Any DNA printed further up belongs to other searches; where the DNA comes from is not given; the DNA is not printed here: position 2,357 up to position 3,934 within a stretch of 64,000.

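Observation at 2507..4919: LarA-like nickel-pincer enzyme homolog translationally coupled to a PdxB-family dehydrogenase inside a hexuronate operon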

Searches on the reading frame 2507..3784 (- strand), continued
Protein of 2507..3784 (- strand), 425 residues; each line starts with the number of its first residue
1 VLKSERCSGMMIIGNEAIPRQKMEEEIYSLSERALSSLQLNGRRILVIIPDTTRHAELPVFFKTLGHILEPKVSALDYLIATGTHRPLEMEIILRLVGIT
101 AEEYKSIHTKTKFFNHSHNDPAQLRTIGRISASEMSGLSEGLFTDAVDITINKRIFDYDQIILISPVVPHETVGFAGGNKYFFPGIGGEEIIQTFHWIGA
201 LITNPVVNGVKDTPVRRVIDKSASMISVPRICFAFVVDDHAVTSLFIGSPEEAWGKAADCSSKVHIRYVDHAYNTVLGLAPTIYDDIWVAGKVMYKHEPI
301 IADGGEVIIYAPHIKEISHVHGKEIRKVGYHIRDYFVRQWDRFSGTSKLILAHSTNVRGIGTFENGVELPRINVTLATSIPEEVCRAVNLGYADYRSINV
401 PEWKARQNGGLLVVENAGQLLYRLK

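Call 27: search_protein_families(library=pfam, proteins=[L040:6949-8403:+, L065:5436-6107:+, L027:2614-3882:+, L072:2279-3172:+, L037:13341-14498:+, L031:7861-9159:+, L021:12-1496:+, L031:6376-7371:+, L038:7291-7782:+, L073:12431-13507:+])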
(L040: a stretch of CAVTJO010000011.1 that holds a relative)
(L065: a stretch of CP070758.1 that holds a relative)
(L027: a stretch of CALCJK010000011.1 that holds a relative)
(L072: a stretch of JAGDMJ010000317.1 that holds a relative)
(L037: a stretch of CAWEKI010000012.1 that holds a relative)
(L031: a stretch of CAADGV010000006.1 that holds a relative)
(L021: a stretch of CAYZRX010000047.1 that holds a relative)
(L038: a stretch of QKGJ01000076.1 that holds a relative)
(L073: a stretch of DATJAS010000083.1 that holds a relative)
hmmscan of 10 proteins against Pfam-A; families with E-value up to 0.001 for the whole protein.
L040:6949-8403:+ (484 aa): 2 families
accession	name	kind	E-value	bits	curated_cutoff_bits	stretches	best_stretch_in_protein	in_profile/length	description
PF00393.24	6PGD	-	5.2e-135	449.9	27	1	181-470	1-290/290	6-phosphogluconate dehydrogenase, C-terminal domain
PF03446.21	NAD_binding_2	-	1.7e-50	171.6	21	1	6-166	1-157/161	NAD binding domain of 6-phosphogluconate dehydrogenase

L065:5436-6107:+ (223 aa): 3 families
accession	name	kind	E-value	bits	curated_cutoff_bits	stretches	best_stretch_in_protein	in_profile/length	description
PF01081.25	Aldolase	-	2e-45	155.1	27.8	1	11-201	5-195/196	KDPG and KHG aldolase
PF02581.23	TMP-TENI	-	2.3e-05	24.3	27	0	138-178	134-173/180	Thiamine monophosphate synthase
PF01180.27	DHO_dh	-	0.00024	20.8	27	0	20-91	197-266/291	Dihydroorotate dehydrogenase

L027:2614-3882:+ (422 aa): 1 family
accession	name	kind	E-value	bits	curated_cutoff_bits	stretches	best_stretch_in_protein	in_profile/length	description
PF01095.25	Pectinesterase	-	1.6e-16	60.4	27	1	26-203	1-165/298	Pectinesterase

L072:2279-3172:+ (297 aa): 2 families
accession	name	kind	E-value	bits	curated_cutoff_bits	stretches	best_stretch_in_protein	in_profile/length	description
PF13419.12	HAD_2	-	2.9e-06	27.9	23.8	1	131-242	61-173/178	Haloacid dehalogenase-like hydrolase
PF00702.32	Hydrolase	-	4.6e-05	24.3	26.4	1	22-241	6-191/191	haloacid dehalogenase-like hydrolase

L037:13341-14498:+ (385 aa): 1 family
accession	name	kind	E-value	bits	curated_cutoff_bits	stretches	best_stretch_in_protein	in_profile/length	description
PF16153.10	DUF4861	-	5.6e-71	239.9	22.3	1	30-378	1-380/380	Domain of unknown function (DUF4861)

L031:7861-9159:+ (432 aa): 1 family
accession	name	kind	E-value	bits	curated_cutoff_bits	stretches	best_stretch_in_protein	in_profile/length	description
PF06808.19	DctM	-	1.1e-122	410.3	23.8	1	10-422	1-413/413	Tripartite ATP-independent periplasmic transporter, DctM component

L021:12-1496:+ (494 aa): 3 families
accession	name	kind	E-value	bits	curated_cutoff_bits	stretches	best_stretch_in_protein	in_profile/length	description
PF00295.23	Glyco_hydro_28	-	3.5e-30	105.6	22.9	1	178-412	90-315/324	Glycosyl hydrolases family 28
PF12708.12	Pect-lyase_RHGA_epim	-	1.3e-10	41.9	27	1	2-46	3-49/213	Rhamnogalacturonase A/epimerase, pectate lyase-like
PF13229.12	Beta_helix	-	3.6e-05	23.9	25.9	1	182-311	26-137/158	Right handed beta helix region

L031:6376-7371:+ (331 aa): 1 family
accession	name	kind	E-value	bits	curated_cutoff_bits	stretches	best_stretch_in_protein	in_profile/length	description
PF03480.18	DctP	-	1.1e-82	278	23.4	1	37-315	2-284/286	Bacterial extracellular solute-binding protein, family 7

L038:7291-7782:+ (163 aa): 1 family
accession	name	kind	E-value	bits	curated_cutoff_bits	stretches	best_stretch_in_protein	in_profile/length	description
PF04290.18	DctQ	-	6.5e-28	97.7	28.3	1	25-154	1-128/132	Tripartite ATP-independent periplasmic transporters, DctQ component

L073:12431-13507:+ (358 aa): 4 families
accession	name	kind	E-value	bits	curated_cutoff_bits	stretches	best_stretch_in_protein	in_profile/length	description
PF13377.12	Peripla_BP_3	-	9.4e-36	123.8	26.5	1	186-351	1-167/167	Periplasmic binding protein-like domain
PF00532.27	Peripla_BP_1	-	3.9e-27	95.9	22.2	1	76-328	2-261/281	Periplasmic binding proteins and sugar binding domain of LacI family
PF13407.12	Peripla_BP_4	-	1.4e-17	64.5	35.1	1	78-294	1-217/258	Periplasmic binding protein domain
PF00356.27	LacI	-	7.1e-17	61.4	27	1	18-62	1-45/46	Bacterial regulatory proteins, lacI family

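Call 44: search_protein_families(library=ncbifam, proteins=[L072:2279-3172:+, L040:4593-5714:+, L040:1338-2165:+, L001:16513-17298:+], max_evalue=1e-20)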
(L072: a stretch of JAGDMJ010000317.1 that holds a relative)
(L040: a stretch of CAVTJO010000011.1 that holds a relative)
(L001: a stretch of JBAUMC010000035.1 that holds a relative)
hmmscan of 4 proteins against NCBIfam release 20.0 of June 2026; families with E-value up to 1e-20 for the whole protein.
L072:2279-3172:+ (297 aa): 0 families

L040:4593-5714:+ (373 aa): 3 families
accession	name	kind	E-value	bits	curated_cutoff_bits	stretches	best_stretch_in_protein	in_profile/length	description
NF041633.1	trifunc_aldol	exception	1e-72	245.4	700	1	21-373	237-580/580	KHG/KDPG aldolase/sugar kinase fusion protein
NF041332.1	KDG_KDGal_kin_Halo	equivalog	2.7e-32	112.5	440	1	27-373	3-320/320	bifunctional 2-dehydro-3-deoxygluconokinase/2-dehydro-3-deoxygalactonokinase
TIGR04382.1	myo_inos_iolC_N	equivalog_domain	8.7e-25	87.6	300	1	44-360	22-305/309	5-dehydro-2-deoxygluconokinase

L040:1338-2165:+ (275 aa): 125 families (the best 25 are shown)
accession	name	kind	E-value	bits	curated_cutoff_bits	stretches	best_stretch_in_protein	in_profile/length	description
NF006132.0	PRK08277.1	subfamily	6e-114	380.1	281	1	5-275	3-280/280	D-mannonate oxidoreductase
NF005559.1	PRK07231.1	subfamily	1.9e-55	188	215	1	10-269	2-247/249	glucose 1-dehydrogenase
NF006070.0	PRK08213.1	subfamily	2.1e-53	181.5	279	1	4-271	4-258/259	gluconate 5-dehydrogenase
NF004778.0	PRK06124.1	equivalog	7.6e-45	153.3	303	1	5-271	4-254/256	SDR family oxidoreductase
NF005752.0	PRK07576.1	subfamily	1.7e-44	152.2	321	1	6-271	3-252/271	SDR family oxidoreductase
NF005893.0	PRK07856.1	equivalog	2e-44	151.8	255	1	6-268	3-240/255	SDR family oxidoreductase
NF005390.0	PRK06935.1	equivalog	6e-44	150.3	369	1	5-269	8-255/258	2-dehydro-3-deoxy-D-gluconate 5-dehydrogenase KduD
TIGR01832.1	kduD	equivalog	5.2e-43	147.3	338.85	1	8-270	1-246/248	2-dehydro-3-deoxy-D-gluconate 5-dehydrogenase KduD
NF009466.0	PRK12826.1-2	subfamily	9.3e-43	146.5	222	1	13-270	4-245/248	3-oxoacyl-ACP reductase FabG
NF005853.0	PRK07774.1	equivalog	1.2e-42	146.1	303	1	8-269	2-246/250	SDR family oxidoreductase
NF005983.0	PRK08085.1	equivalog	3.8e-42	144.7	408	1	5-270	2-251/254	gluconate 5-dehydrogenase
NF004791.0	PRK06138.1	equivalog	4e-42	144.2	312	1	10-271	3-251/252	SDR family oxidoreductase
NF004773.0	PRK06113.1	equivalog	5.1e-42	144.1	367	1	6-268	5-249/255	7-alpha-hydroxysteroid dehydrogenase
NF052558.1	MBtsdlDhBudC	equivalog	3.1e-41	141.6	270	1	10-274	1-246/250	meso-2,3-butanediol dehydrogenase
NF004198.0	PRK05653.1-3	equivalog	1.2e-40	139.6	296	1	10-269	5-246/248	3-oxoacyl-ACP reductase FabG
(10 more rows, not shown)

L001:16513-17298:+ (261 aa): 177 families (the best 25 are shown)
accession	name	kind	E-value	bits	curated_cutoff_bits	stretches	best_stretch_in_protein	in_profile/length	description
TIGR01832.1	kduD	equivalog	1.2e-113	378.7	338.85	1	15-261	1-248/248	2-dehydro-3-deoxy-D-gluconate 5-dehydrogenase KduD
NF006528.0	PRK08993.1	subfamily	8.1e-109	362.9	430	1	13-261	4-253/253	2-dehydro-3-deoxy-D-gluconate 5-dehydrogenase KduD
NF005390.0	PRK06935.1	equivalog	1.5e-106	355.5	369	1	11-261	7-258/258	2-dehydro-3-deoxy-D-gluconate 5-dehydrogenase KduD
NF006070.0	PRK08213.1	subfamily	1.4e-74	250.9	279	1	10-259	3-257/259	gluconate 5-dehydrogenase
NF005983.0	PRK08085.1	equivalog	1.7e-69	234.3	408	1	11-259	1-251/254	gluconate 5-dehydrogenase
NF005488.0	PRK07097.1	equivalog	3.4e-68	229.6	369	1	11-260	2-259/266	gluconate 5-dehydrogenase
NF005711.0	PRK07523.1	subfamily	4.4e-68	229.6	413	1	12-259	3-252/255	SDR family oxidoreductase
NF005559.1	PRK07231.1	subfamily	1.5e-67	227.7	215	1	17-259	2-248/249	glucose 1-dehydrogenase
TIGR01830.1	3oxo_ACP_reduc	equivalog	4.3e-66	223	297.75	1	22-258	1-238/239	3-oxoacyl-[acyl-carrier-protein] reductase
NF004778.0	PRK06124.1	equivalog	7.4e-65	218.9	303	1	10-260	2-254/256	SDR family oxidoreductase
NF005309.0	PRK06841.1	subfamily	3.9e-64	216.6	286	1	9-259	5-253/255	GolD/DthD family dehydrogenase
NF004197.0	PRK05653.1-1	equivalog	5.5e-62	209.6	332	1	16-259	4-247/249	3-oxoacyl-ACP reductase FabG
NF004774.0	PRK06114.1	equivalog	6e-62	209.3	360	1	10-260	7-261/262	SDR family oxidoreductase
NF004198.0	PRK05653.1-3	equivalog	2.9e-61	207.1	296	1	17-258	5-246/248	3-oxoacyl-ACP reductase FabG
NF009466.0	PRK12826.1-2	subfamily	7.9e-57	192.6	222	1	20-259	4-245/248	3-oxoacyl-ACP reductase FabG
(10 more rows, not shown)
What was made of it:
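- The sub-cutoff score is shared by unlinked housekeeping homologs (call 44).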

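Call 56: search_solved_structures(query=L072:2279-3172:+, max_evalue=0.01)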
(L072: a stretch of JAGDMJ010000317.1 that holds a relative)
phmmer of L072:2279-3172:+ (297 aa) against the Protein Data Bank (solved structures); distinct sequences matched with E-value up to 0.01: 0.

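Call 65: search_protein_families(library=ncbifam, proteins=[L072:2279-3172:+], max_evalue=0.01)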
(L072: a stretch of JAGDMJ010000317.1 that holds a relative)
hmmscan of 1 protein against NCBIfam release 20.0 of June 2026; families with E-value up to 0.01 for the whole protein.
L072:2279-3172:+ (297 aa): 6 families
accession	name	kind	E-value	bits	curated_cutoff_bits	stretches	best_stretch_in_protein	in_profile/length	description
TIGR01549.1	HAD-SF-IA-v1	subfamily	0.00011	22.7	23.3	1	171-241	78-149/149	HAD-IA family hydrolase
NF009695.0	PRK13222.1-2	equivalog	0.00065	19.2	225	1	152-242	92-188/226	phosphoglycolate phosphatase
TIGR01662.1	HAD-SF-IIIA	subfamily_domain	0.0017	18.5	44.6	0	158-243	29-134/141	HAD-IIIA family hydrolase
NF009697.0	PRK13222.1-4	equivalog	0.004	16.5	327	1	119-242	61-188/232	phosphoglycolate phosphatase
TIGR01449.2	PGP_bact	equivalog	0.0065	16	180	0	151-250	82-187/213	phosphoglycolate phosphatase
NF009694.0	PRK13222.1-1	equivalog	0.0086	15.4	415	0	114-242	75-205/252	phosphoglycolate phosphatase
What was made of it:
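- The HAD protein has no informative similarity (calls 56, 65).
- Tried and rejected: It has no PDB match and only marginal HAD-IA or phosphoglycolate-phosphatase hits (calls 56, 65).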

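Call 66: search_solved_structures(query=L040:4632-5714:+, max_evalue=1e-10)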
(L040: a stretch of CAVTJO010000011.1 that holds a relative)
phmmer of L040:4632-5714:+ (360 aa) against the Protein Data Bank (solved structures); distinct sequences matched with E-value up to 1e-10: 5.
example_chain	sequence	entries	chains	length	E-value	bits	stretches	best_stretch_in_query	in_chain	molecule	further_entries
2afb_A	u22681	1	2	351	2.6e-45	158.1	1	15-359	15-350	2-keto-3-deoxygluconate kinase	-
4gm6_A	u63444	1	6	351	2.2e-33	118.9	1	15-350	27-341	PfkB family carbohydrate kinase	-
1v19_A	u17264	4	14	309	5.9e-21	78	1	26-226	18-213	2-KETO-3-DEOXYGLUCONATE KINASE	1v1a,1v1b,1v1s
3ktn_A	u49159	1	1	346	2.9e-20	75.7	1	12-347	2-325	Carbohydrate kinase, pfkB family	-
4du5_A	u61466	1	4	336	1.8e-12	50.1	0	12-206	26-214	PfkB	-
